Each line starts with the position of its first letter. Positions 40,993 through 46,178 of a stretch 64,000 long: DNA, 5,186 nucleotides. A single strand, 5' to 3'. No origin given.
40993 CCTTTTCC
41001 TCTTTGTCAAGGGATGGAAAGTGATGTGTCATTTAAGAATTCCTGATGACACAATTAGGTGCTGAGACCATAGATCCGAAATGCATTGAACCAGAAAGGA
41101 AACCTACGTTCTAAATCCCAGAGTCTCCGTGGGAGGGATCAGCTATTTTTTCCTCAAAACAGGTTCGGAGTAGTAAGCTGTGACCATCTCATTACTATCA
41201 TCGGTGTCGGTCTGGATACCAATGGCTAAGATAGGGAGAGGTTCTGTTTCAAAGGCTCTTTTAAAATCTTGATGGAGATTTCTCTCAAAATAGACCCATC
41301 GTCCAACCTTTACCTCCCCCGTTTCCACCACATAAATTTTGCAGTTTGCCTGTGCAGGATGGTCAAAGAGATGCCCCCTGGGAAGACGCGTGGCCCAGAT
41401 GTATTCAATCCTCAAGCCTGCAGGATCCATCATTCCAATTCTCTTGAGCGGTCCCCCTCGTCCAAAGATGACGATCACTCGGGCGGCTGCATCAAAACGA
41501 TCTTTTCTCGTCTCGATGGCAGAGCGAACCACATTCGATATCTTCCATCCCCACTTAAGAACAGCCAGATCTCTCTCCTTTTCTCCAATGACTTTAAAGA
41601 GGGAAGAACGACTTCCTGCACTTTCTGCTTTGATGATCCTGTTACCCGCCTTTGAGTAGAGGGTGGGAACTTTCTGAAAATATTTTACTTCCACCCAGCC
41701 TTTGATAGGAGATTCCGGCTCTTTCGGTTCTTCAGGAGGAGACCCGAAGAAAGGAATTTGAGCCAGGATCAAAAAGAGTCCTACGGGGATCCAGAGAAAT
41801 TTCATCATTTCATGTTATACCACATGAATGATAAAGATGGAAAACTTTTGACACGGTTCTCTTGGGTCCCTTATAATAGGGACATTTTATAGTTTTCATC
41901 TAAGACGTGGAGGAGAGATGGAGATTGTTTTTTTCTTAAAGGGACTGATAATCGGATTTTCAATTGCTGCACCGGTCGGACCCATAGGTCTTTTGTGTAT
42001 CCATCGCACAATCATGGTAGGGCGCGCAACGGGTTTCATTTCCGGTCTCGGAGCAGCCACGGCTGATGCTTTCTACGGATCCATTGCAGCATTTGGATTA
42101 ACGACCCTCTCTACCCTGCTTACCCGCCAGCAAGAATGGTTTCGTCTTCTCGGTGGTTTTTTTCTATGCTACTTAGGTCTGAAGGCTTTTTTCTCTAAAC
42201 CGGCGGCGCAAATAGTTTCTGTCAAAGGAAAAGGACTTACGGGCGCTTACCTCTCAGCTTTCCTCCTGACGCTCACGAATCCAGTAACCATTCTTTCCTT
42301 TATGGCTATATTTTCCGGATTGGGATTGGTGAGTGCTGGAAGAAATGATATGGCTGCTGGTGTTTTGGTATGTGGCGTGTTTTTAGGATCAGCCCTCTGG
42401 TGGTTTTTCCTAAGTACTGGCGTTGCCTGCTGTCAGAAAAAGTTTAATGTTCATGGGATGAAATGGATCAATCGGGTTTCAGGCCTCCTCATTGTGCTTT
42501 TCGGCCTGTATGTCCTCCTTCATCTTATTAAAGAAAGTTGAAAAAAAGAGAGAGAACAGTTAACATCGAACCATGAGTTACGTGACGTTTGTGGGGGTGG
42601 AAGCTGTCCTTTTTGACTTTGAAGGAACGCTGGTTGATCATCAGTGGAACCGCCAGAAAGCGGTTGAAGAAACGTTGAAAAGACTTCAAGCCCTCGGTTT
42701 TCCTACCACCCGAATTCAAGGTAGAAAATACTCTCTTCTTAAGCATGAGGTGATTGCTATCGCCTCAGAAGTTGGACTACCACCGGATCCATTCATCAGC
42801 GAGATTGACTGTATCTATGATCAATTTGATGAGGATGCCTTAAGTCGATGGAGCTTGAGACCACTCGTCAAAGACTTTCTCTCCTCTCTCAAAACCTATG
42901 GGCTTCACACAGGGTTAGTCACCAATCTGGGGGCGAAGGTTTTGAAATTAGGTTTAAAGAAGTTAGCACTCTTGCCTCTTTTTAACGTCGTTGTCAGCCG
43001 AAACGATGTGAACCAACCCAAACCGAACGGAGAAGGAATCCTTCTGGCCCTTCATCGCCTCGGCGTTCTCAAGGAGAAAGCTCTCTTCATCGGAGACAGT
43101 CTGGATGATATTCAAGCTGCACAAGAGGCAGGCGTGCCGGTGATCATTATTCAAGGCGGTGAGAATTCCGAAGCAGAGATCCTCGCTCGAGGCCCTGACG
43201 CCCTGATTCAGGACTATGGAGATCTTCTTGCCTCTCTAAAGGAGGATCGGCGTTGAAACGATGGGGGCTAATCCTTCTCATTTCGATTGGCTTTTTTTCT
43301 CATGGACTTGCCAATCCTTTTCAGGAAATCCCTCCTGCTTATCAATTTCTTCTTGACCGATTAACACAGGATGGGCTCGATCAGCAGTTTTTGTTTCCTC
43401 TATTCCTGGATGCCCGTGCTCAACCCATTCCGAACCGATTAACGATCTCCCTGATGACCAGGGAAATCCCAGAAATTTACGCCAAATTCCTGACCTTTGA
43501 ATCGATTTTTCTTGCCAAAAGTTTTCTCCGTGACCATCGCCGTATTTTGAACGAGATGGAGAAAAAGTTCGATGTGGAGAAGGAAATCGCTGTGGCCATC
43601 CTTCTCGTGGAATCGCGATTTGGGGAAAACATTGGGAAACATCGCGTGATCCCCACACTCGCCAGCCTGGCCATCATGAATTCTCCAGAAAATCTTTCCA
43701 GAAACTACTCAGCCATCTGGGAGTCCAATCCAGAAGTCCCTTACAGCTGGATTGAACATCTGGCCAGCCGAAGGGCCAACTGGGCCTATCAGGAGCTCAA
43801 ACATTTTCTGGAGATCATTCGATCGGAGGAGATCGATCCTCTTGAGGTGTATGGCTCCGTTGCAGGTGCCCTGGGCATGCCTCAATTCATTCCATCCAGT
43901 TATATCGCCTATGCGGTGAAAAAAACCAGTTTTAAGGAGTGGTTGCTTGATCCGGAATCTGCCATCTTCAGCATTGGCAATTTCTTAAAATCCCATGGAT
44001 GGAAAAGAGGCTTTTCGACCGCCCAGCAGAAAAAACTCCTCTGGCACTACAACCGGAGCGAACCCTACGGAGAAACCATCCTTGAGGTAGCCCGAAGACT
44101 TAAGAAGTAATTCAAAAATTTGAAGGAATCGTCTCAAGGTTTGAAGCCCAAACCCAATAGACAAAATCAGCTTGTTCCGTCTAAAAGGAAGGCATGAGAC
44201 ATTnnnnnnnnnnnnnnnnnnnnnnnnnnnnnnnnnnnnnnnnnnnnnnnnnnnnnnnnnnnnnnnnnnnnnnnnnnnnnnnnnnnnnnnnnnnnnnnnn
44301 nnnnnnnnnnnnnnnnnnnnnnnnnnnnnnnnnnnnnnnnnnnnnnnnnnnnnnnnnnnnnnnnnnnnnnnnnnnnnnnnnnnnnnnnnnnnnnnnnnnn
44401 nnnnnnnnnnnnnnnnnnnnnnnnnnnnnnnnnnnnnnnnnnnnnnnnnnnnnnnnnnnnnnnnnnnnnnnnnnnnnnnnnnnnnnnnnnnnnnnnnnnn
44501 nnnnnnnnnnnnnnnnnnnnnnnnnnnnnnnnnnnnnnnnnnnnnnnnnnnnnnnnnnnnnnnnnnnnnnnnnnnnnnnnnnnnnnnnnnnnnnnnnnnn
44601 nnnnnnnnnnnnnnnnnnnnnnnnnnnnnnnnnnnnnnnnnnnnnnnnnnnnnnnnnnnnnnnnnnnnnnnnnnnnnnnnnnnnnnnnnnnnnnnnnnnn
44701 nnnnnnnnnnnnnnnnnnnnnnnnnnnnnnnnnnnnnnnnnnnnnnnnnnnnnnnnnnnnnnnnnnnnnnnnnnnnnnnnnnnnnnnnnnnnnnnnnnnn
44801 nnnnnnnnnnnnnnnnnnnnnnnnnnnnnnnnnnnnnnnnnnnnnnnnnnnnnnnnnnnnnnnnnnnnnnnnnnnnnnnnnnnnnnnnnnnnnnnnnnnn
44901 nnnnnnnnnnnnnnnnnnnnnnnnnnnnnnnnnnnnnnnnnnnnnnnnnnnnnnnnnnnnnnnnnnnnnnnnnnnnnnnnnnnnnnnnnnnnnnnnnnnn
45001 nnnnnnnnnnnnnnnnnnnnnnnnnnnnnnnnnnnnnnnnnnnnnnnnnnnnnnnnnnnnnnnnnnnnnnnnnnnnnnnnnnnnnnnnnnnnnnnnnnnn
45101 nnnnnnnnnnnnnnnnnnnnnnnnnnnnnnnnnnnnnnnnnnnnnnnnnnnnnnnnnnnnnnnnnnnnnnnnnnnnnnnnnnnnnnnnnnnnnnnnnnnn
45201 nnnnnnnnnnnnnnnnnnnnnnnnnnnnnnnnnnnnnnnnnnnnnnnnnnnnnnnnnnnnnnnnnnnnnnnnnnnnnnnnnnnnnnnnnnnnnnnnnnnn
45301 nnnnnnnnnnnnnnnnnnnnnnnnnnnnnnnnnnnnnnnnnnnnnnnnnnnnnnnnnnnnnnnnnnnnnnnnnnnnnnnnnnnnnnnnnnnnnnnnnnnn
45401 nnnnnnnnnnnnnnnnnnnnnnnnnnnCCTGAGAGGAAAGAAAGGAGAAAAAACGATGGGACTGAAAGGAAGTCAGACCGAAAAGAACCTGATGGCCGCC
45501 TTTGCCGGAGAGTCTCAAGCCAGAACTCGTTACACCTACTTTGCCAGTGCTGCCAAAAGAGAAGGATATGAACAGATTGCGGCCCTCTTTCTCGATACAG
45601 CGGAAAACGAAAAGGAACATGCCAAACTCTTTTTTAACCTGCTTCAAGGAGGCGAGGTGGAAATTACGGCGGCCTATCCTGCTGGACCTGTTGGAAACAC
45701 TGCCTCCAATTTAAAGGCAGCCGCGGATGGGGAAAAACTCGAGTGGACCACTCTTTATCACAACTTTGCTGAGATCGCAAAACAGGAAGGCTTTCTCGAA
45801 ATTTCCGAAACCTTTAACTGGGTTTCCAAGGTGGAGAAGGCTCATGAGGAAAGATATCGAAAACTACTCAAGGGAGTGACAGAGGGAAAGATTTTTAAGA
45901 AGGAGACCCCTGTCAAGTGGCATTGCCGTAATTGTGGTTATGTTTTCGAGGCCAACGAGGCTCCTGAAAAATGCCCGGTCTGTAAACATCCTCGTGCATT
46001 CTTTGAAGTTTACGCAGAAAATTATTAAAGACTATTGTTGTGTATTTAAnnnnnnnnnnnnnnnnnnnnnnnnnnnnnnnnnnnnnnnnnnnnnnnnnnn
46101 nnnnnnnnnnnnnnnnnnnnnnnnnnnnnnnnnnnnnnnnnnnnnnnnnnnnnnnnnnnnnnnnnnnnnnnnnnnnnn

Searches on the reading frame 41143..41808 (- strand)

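Call 4: search_protein_families(library=pfam, proteins=[window:41143-41808:-])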
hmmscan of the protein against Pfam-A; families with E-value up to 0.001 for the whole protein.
window:41143-41808:- (221 aa): 1 family
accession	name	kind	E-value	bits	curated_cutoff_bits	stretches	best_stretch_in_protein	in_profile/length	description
PF11249.13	DUF3047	-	2.1e-36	125.7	27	1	37-215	2-196/198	Protein of unknown function (DUF3047)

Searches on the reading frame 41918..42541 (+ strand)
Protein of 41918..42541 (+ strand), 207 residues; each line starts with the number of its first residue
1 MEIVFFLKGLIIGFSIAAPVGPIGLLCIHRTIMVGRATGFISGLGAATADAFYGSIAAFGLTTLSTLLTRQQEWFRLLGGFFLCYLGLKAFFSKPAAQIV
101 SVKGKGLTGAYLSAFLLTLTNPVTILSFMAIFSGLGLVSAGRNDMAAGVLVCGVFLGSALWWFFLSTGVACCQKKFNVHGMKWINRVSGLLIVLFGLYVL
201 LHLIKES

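Call 4: search_protein_families(library=pfam, proteins=[window:41918-42541:+])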
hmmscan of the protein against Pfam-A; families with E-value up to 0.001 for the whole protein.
window:41918-42541:+ (207 aa): 1 family
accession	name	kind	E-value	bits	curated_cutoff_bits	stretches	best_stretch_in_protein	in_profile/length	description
PF01810.24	LysE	-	3.2e-26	92.5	25.6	1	15-201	2-191/193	LysE type translocator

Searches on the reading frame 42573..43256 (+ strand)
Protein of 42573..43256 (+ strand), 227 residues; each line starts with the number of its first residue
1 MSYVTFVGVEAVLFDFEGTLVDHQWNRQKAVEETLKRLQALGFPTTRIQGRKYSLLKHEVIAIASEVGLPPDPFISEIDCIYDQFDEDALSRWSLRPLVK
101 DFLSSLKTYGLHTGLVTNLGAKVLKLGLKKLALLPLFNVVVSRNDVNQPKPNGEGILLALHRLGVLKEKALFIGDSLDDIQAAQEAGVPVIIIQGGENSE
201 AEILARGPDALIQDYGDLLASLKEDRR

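Call 4: search_protein_families(library=pfam, proteins=[window:42573-43256:+])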
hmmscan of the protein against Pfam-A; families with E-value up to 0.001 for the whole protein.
window:42573-43256:+ (227 aa): 4 families
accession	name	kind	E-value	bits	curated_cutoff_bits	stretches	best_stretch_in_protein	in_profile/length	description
PF13419.12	HAD_2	-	6.5e-28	98.5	23.8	1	12-192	1-177/178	Haloacid dehalogenase-like hydrolase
PF00702.32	Hydrolase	-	2.5e-22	80.7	26.4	1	10-187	2-191/191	haloacid dehalogenase-like hydrolase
PF13242.12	Hydrolase_like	-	3.9e-11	43.2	22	1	150-217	4-74/75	HAD-hyrolase-like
PF08282.18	Hydrolase_3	-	0.00013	22.3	20.9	0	12-58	1-47/255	haloacid dehalogenase-like hydrolase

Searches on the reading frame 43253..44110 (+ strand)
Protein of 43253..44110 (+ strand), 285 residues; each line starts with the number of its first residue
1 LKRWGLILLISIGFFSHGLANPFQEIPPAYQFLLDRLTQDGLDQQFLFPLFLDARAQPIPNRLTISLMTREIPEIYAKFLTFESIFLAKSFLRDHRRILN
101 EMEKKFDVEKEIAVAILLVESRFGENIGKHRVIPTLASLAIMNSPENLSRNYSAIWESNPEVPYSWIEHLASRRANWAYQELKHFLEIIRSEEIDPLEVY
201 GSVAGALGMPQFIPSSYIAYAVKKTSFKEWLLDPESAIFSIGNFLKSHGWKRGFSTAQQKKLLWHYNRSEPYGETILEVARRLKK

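Call 4: search_protein_families(library=pfam, proteins=[window:43253-44110:+])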
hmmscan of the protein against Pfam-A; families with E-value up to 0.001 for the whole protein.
window:43253-44110:+ (285 aa): 2 families
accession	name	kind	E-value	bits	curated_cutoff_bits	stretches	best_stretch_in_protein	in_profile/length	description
PF13406.11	SLT_2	-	9.6e-45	153.5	24.3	1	69-258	47-209/292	Transglycosylase SLT domain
PF01464.25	SLT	-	0.00083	19.3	21.3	0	202-238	33-69/117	Transglycosylase SLT domain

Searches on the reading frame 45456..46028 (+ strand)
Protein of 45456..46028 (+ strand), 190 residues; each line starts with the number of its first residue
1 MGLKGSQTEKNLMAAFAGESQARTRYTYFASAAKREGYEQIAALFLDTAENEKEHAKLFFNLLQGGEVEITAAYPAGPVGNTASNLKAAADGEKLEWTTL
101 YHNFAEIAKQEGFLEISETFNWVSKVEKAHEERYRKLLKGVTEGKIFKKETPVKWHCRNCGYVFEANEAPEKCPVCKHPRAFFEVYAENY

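Call 4: search_protein_families(library=pfam, proteins=[window:45456-46028:+])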
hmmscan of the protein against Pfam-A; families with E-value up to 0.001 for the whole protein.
window:45456-46028:+ (190 aa): 6 families
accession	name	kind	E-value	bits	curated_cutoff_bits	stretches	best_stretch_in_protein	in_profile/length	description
PF02915.23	Rubrerythrin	-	3.8e-31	108.7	22.8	1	10-138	1-137/137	Rubrerythrin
PF21349.2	RUBY_RBDX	-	2.2e-14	53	26.5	1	155-184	1-30/30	Rubrerythrin, rubredoxin-like domain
PF00210.30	Ferritin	-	3e-08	34.1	24.5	1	10-139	2-137/142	Ferritin-like domain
PF23458.2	DUF7130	-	1.3e-05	25.4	35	1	139-188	39-88/89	Domain of unknown function (DUF7130)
PF01155.25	HypA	-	6.3e-05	23.4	28.9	1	104-180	14-96/112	Hydrogenase/urease nickel incorporation, metallochaperone, hypA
PF23470.1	Zn_ribbon_PF0610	-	0.00011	22.3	26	1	156-177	3-25/39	PF0610 rubredoxin-like zinc beta-ribbon domain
